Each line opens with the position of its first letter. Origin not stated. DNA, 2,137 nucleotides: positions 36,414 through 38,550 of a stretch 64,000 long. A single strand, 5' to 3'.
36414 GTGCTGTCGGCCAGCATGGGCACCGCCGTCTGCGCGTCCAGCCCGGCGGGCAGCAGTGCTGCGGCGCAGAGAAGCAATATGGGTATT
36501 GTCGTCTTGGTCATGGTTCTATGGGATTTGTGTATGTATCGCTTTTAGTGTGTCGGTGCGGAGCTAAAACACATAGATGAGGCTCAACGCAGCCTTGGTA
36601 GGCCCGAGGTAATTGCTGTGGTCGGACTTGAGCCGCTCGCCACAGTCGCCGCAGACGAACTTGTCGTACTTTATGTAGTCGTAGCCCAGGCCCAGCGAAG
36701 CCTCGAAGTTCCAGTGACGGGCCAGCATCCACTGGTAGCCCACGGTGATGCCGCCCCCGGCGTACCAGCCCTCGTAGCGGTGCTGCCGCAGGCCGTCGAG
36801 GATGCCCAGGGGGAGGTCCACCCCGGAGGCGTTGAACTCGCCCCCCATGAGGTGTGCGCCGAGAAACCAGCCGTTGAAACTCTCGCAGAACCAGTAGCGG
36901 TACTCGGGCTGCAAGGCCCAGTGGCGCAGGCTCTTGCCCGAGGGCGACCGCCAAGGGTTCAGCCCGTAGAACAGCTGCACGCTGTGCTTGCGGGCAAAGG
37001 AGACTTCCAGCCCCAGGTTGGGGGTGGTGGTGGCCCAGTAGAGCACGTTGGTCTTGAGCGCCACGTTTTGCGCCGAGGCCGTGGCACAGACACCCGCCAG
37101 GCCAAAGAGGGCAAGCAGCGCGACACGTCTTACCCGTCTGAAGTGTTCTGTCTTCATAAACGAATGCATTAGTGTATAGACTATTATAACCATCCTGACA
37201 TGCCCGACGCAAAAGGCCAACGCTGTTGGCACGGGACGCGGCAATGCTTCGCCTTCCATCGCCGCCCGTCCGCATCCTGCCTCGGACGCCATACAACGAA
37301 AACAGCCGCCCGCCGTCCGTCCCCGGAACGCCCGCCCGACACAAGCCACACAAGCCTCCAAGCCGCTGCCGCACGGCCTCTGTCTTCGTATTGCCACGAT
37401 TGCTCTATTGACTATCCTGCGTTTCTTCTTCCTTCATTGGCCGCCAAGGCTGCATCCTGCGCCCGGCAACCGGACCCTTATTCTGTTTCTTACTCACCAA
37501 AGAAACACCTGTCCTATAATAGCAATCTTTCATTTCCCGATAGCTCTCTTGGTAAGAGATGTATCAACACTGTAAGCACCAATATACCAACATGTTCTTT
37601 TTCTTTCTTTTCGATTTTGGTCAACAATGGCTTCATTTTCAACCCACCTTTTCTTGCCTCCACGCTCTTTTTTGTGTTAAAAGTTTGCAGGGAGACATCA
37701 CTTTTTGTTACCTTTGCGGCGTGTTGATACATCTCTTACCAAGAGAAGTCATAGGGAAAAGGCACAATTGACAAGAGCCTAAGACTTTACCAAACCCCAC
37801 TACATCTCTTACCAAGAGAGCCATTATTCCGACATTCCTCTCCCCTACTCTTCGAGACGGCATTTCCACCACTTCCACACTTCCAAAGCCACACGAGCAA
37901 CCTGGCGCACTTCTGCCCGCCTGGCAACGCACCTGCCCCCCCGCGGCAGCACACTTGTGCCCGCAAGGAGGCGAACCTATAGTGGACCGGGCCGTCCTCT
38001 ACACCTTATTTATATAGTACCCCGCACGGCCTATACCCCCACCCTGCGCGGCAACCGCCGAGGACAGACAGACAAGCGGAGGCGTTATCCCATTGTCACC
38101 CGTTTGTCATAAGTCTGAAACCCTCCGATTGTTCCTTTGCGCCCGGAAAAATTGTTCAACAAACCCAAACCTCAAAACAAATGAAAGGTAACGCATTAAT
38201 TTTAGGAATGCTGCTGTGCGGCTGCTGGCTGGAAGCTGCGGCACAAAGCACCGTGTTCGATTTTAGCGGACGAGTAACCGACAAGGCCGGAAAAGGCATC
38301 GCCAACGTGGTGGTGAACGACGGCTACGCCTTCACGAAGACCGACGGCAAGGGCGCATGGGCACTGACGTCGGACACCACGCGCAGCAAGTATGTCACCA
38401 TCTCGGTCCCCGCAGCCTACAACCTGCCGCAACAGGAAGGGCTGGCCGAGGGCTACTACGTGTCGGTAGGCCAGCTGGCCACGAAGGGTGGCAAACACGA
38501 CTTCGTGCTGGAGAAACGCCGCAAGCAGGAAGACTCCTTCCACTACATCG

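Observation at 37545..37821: Candidate invertible (phase-variable) promoter upstream of the pilus operon, captured pointing away from it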

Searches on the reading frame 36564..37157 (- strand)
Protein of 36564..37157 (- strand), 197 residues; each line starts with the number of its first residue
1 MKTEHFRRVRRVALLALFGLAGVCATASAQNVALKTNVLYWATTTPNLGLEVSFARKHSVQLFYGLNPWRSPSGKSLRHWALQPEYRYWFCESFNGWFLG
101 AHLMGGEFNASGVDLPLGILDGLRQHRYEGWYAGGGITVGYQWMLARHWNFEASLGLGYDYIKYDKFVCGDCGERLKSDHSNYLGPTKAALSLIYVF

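Call 8: search_protein_families(library=pfam, proteins=[window:36564-37157:-])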
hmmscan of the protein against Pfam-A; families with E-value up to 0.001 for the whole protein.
window:36564-37157:- (197 aa): 2 families
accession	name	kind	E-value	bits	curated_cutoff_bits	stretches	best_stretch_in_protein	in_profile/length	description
PF12099.14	DUF3575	-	2.9e-75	251.9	21.1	1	19-197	5-177/177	Protein of unknown function (DUF3575)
PF03797.25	Autotransporter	-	3.9e-06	27.3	26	1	89-167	73-152/255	Autotransporter beta-domain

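Call 9: find_encoding_contigs(protein=window:36564-37157:-, flank=3000, max_places=10)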
Protein window:36564-37157:- (197 aa): 23 contigs read that carry it; 8 places shown.
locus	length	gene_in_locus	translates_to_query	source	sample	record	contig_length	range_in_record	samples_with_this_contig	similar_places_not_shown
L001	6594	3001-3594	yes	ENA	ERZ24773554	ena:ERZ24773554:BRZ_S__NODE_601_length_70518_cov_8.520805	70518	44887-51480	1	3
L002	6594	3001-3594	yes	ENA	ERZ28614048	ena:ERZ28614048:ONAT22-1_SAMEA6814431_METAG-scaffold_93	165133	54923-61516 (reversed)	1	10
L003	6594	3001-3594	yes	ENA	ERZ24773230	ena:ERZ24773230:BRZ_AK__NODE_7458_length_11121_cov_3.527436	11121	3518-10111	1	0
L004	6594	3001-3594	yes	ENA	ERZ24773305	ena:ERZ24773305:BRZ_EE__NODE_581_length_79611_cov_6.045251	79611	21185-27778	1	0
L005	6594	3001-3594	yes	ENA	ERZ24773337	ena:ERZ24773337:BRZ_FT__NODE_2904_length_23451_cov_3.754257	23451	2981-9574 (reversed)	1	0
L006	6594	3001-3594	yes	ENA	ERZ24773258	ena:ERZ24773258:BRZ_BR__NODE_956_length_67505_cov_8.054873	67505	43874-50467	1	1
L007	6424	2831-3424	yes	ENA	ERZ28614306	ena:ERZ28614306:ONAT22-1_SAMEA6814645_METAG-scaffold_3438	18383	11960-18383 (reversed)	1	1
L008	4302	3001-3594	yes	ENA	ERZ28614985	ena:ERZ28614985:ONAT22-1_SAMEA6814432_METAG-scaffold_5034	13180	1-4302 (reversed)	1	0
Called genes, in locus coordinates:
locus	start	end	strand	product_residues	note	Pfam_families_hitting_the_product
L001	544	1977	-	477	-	PF16371:MetallophosN, PF00149:Metallophos, PF16370:MetallophosC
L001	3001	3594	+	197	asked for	PF12099:DUF3575, PF03797:Autotransporter (weak)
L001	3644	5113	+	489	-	PF12984:DUF3868 (weak)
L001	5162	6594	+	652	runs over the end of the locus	PF15495:Fimbrillin_C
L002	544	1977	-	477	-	PF16371:MetallophosN, PF00149:Metallophos, PF16370:MetallophosC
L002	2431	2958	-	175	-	-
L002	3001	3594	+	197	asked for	PF12099:DUF3575, PF03797:Autotransporter (weak)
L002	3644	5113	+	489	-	PF12984:DUF3868 (weak)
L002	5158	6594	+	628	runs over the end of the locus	PF15495:Fimbrillin_C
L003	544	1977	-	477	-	PF16371:MetallophosN, PF00149:Metallophos, PF16370:MetallophosC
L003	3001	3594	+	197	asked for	PF12099:DUF3575, PF03797:Autotransporter (weak)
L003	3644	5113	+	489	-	PF12984:DUF3868 (weak)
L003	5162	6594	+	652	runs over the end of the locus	PF15495:Fimbrillin_C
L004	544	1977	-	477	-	PF16371:MetallophosN, PF00149:Metallophos, PF16370:MetallophosC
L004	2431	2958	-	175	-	-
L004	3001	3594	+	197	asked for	PF12099:DUF3575, PF03797:Autotransporter (weak)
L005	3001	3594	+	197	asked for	PF12099:DUF3575, PF03797:Autotransporter (weak)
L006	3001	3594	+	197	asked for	PF12099:DUF3575, PF03797:Autotransporter (weak)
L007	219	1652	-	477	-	PF16371:MetallophosN, PF00149:Metallophos, PF16370:MetallophosC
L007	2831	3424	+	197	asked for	PF12099:DUF3575, PF03797:Autotransporter (weak)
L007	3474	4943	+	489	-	PF12984:DUF3868 (weak)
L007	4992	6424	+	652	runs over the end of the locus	PF15495:Fimbrillin_C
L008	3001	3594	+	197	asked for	PF12099:DUF3575, PF03797:Autotransporter (weak)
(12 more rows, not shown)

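Call 14: find_related_loci(query=window:36564-37157:-, collection=genome_contigs, flank=4000)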
Query window:36564-37157:- (197 aa) in genome_contigs; peptide patterns used: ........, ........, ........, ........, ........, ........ (x = any residue, [..] = any of these).
137 stretches matched a pattern; 115 encode a relative of the query (tblastn E <= 1e-3); the best 80 are kept; 80 distinct loci.
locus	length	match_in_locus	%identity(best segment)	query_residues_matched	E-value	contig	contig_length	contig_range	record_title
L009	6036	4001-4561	77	10-197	5e-103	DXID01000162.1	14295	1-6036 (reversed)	MAG TPA_asm: Candidatus Prevotella intestinigallinarum isolate 146 MalCec1__C213443_L14295_SAMN03938735, whole genome sh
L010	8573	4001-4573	74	7-197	4e-97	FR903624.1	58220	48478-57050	Prevotella sp. CAG:617 genomic scaffold, scf126, whole genome shotgun sequence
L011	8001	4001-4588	71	3-197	2e-95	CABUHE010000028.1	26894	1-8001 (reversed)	MAG TPA_asm: uncultured Prevotella sp. isolate MGYG-HGUT-04009 genome assembly, contig: GUT_GENOME253435_28, whole genom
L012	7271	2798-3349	73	14-197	2e-95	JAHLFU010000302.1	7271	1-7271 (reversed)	MAG: Candidatus Paraprevotella stercoravium isolate G3-2149 G3M40__C322378_L7271, whole genome shotgun sequence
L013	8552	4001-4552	74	14-197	1e-95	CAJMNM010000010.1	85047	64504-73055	TPA_asm: uncultured bacterium isolate ERR1430441-bin.63 genome assembly, contig: NODE_402_length_85047_cov_22.797769, wh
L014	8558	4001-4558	71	11-197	2e-94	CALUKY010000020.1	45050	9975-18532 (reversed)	MAG: uncultured Paraprevotella sp. isolate BRZ_QH__bin2 genome assembly, contig: BRZ_QH__NODE_766_length_45050_cov_27.39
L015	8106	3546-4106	70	10-197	1e-93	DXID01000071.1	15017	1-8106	MAG TPA_asm: Candidatus Prevotella intestinigallinarum isolate 146 MalCec1__C94846_L15017_SAMN03938735, whole genome sho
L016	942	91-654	69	9-197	5e-102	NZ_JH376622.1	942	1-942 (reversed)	Paraprevotella clara YIT 11840 Scfld126, whole genome shotgun sequence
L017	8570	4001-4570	70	9-197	7e-93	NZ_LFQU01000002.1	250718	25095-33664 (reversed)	Xylanibacter rarus strain 109 contig00002, whole genome shotgun sequence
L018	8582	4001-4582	68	1-197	7e-93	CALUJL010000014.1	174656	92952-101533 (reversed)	MAG: uncultured Bacteroidaceae bacterium isolate E27__bin52 genome assembly, contig: E27__k127_774119, whole genome shot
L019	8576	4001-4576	68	7-197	9e-93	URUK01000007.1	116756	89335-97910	uncultured Prevotella sp. isolate UMGS1360 genome assembly, contig: NODE_80_length_116756_cov_8.535591, whole genome sho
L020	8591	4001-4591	65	3-197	2e-92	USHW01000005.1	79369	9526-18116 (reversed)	uncultured Prevotella sp. isolate UMGS1733 genome assembly, contig: NODE_11_length_79369_cov_13.187054, whole genome sho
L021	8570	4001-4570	70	9-197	1e-92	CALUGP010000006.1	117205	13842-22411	MAG: uncultured Prevotella sp. isolate BRZ_KC__bin1 genome assembly, contig: BRZ_KC__NODE_177_length_117205_cov_71.00983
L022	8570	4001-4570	69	9-197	2e-92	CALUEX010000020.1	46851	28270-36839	MAG: uncultured Prevotella sp. isolate BRZ_SN__bin93 genome assembly, contig: BRZ_SN__NODE_952_length_46851_cov_38.15087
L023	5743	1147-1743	66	1-197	3e-92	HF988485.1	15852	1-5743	Prevotella sp. CAG:924 genomic scaffold, scf79, whole genome shotgun sequence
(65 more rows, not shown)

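Call 39: search_protein_families(library=pfam, proteins=[L013:2106-3080:+], max_evalue=0.00001)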
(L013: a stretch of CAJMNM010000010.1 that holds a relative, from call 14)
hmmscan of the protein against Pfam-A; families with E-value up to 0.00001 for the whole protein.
L013:2106-3080:+ (325 aa): 2 families
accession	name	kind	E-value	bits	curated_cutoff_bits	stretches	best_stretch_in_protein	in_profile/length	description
PF13102.12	Phage_int_SAM_5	-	1.2e-20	74.1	22.3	1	28-118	2-92/98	Phage integrase SAM-like domain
PF00589.27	Phage_integrase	-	1.6e-10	41.5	27.1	1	172-310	35-170/172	Phage integrase family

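Call 54: search_protein_families(library=ncbifam, proteins=[window:36564-37157:-, L013:2106-3080:+], max_evalue=0.001)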
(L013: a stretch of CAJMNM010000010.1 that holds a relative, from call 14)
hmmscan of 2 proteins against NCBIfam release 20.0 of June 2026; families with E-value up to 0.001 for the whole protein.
window:36564-37157:- (197 aa): 0 families

L013:2106-3080:+ (325 aa): 5 families
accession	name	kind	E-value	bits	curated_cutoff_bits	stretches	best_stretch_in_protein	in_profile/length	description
NF040815.2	recomb_XerA_Arch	equivalog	1.8e-09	37.6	220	1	46-310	15-256/263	site-specific tyrosine recombinase/integron integrase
TIGR02225.1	recomb_XerD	equivalog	2.4e-06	27.1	329.6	1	40-317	10-282/290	site-specific tyrosine recombinase XerD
NF001399.0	PRK00283.1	subfamily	0.00023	20.5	279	0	40-306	19-281/300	tyrosine recombinase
TIGR02224.1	recomb_XerC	equivalog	0.00024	20.6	335.15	0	46-307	16-276/295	tyrosine recombinase XerC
NF040693.1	recomb_GmtY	equivalog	0.00035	20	340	1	215-311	341-435/441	gamma-mobile-trio recombinase GmtY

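Call 66: search_protein_families(library=pfam, proteins=[L009:218-1744:-, L009:1985-2467:+, L009:2376-3233:-, L009:2409-3143:+, L009:3995-4564:+, L009:4593-6017:+], max_evalue=0.001)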
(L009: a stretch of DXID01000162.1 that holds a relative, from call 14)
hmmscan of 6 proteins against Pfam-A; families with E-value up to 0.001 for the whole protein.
L009:218-1744:- (508 aa): 5 families
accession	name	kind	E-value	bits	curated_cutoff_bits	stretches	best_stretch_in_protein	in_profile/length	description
PF00155.27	Aminotran_1_2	-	4.9e-51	174.5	19.7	1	139-492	3-360/361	Aminotransferase class I and II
PF00266.25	Aminotran_5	-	1.7e-08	34.3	21.5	1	191-309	56-176/371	Aminotransferase class-V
PF01041.23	DegT_DnrJ_EryC1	-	1.1e-06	28.5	19.8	1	199-308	43-145/360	DegT/DnrJ/EryC1/StrS aminotransferase family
PF01053.26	Cys_Met_Meta_PP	-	0.00012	21.2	27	1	199-309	71-174/381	Cys/Met metabolism PLP-dependent enzyme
PF01212.27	Beta_elim_lyase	-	0.00051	19.9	27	1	199-308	51-168/288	Beta-eliminating lyase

L009:1985-2467:+ (160 aa): 1 family
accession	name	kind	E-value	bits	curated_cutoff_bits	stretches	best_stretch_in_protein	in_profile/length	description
PF14902.11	DUF4494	-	4.6e-63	211.7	27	1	8-146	1-139/139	Domain of unknown function (DUF4494)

L009:2376-3233:- (285 aa): 0 families

L009:2409-3143:+ (244 aa): 1 family
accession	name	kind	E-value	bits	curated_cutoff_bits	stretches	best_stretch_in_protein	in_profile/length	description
PF01168.26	Ala_racemase_N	-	8.1e-17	62.1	24.1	1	25-241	6-218/220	Alanine racemase, N-terminal domain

L009:3995-4564:+ (189 aa): 2 families
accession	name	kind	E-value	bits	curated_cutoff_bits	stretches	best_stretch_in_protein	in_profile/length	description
PF12099.14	DUF3575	-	1.3e-76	256.3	21.1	1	9-189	3-177/177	Protein of unknown function (DUF3575)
PF03797.25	Autotransporter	-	6.1e-08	33.2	26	1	80-159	72-152/255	Autotransporter beta-domain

L009:4593-6017:+ (474 aa): 4 families
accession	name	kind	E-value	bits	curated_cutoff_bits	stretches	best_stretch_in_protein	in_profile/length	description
PF12984.12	DUF3868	-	7.6e-07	29.6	27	1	38-102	25-89/105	Domain of unknown function (DUF3868)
PF13432.12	TPR_16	-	4.4e-06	27.5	32.7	1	405-460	1-60/65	Tetratricopeptide repeat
PF14559.12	TPR_19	-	3.5e-05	24.5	25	0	389-428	13-52/68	Tetratricopeptide repeat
PF07719.23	TPR_2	-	0.00027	21.3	27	0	432-458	2-28/34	Tetratricopeptide repeat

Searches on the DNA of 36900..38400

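Call 48: search_rna_families(source=window, start=36900, end=38400, threshold=evalue, max_evalue=1)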
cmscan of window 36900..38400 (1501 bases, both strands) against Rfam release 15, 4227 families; matches with E-value up to 1: 0.
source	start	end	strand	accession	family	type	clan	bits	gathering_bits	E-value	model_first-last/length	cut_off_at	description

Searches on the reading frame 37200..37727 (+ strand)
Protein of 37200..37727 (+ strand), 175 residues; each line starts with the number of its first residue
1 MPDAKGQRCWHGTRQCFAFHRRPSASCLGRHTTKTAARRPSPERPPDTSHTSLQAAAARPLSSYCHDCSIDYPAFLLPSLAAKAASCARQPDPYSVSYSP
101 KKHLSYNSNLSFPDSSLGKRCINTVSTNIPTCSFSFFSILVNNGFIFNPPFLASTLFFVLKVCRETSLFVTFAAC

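Call 39: search_protein_families(library=pfam, proteins=[window:37200-37727:+], max_evalue=0.00001)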
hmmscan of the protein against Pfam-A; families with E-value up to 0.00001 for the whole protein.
window:37200-37727:+ (175 aa): 0 families
